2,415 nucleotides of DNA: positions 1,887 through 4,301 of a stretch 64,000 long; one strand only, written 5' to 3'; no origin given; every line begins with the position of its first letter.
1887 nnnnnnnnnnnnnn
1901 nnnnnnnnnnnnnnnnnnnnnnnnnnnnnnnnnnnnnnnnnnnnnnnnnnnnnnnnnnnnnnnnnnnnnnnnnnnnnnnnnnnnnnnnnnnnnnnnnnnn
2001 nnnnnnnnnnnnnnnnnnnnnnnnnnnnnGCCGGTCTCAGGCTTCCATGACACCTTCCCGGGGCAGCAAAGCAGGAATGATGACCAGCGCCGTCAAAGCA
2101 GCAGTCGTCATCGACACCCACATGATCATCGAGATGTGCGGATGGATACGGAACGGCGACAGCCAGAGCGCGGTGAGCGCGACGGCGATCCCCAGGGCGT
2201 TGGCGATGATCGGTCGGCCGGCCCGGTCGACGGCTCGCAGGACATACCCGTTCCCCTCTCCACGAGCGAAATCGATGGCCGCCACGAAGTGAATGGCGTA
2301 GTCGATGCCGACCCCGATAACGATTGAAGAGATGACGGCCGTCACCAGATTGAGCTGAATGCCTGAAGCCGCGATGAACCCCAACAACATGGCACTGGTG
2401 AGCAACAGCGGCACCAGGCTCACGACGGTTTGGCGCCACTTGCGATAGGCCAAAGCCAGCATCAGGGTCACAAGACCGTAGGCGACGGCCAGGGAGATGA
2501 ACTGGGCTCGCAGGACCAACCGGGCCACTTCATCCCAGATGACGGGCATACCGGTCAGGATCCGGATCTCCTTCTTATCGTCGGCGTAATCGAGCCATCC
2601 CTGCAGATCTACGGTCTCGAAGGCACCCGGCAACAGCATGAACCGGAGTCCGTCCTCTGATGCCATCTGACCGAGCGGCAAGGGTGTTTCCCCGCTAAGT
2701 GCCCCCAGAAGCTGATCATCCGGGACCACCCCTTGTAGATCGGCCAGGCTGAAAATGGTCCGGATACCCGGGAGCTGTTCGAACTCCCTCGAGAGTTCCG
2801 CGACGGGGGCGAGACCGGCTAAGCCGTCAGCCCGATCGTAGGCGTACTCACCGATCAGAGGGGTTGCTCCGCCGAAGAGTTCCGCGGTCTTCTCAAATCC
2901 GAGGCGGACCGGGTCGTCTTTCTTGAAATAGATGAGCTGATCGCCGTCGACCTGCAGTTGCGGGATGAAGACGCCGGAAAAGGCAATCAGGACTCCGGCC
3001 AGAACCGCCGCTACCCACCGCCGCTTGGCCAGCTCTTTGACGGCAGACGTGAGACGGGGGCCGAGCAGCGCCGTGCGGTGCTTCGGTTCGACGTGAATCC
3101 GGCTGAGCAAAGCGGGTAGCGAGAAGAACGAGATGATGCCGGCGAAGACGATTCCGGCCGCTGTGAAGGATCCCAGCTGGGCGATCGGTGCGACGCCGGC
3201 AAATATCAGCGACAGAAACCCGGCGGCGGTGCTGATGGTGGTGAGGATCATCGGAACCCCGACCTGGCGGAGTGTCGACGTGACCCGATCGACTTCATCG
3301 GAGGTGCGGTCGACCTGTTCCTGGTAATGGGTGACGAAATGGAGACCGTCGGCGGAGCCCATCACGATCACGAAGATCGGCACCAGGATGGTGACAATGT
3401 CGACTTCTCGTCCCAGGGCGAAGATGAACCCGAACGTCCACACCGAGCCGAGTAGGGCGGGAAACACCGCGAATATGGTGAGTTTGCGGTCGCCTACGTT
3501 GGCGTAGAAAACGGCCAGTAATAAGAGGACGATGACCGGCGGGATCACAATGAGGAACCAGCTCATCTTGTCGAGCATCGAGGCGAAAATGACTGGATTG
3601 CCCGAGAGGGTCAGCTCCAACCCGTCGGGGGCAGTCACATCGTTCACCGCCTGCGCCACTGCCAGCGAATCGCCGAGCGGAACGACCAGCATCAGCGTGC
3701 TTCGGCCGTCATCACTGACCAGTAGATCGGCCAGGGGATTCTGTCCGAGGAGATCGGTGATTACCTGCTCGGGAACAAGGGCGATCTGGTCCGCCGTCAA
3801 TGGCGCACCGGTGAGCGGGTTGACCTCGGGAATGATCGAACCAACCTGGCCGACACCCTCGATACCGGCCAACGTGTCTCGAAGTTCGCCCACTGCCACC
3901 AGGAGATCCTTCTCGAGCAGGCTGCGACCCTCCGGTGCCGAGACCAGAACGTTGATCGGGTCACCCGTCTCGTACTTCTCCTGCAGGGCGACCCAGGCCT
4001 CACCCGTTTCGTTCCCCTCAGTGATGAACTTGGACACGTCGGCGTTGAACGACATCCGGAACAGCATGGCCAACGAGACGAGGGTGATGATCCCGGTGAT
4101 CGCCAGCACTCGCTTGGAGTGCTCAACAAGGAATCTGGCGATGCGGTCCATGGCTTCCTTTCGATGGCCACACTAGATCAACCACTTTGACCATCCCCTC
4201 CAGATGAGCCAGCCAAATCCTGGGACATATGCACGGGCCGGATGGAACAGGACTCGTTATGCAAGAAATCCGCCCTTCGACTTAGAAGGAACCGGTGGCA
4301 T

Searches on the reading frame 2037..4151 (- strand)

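Call 62: search_protein_families(library=pfam, proteins=[window:2037-4151:-], max_evalue=0.0001)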
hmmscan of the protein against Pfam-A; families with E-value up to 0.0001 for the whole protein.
window:2037-4151:- (704 aa): 3 families
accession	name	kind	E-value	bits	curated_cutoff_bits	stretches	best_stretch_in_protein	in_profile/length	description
PF03176.21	MMPL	-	5.9e-22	78.5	20.5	2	129-379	65-319/333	MMPL family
PF12349.14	Sterol-sensing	-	3.9e-10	40.2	22.3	1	224-350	8-134/153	Sterol-sensing domain of SREBP cleavage-activation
PF02460.24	Patched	-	3.9e-06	27.1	23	0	223-339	29-144/156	Patched SSD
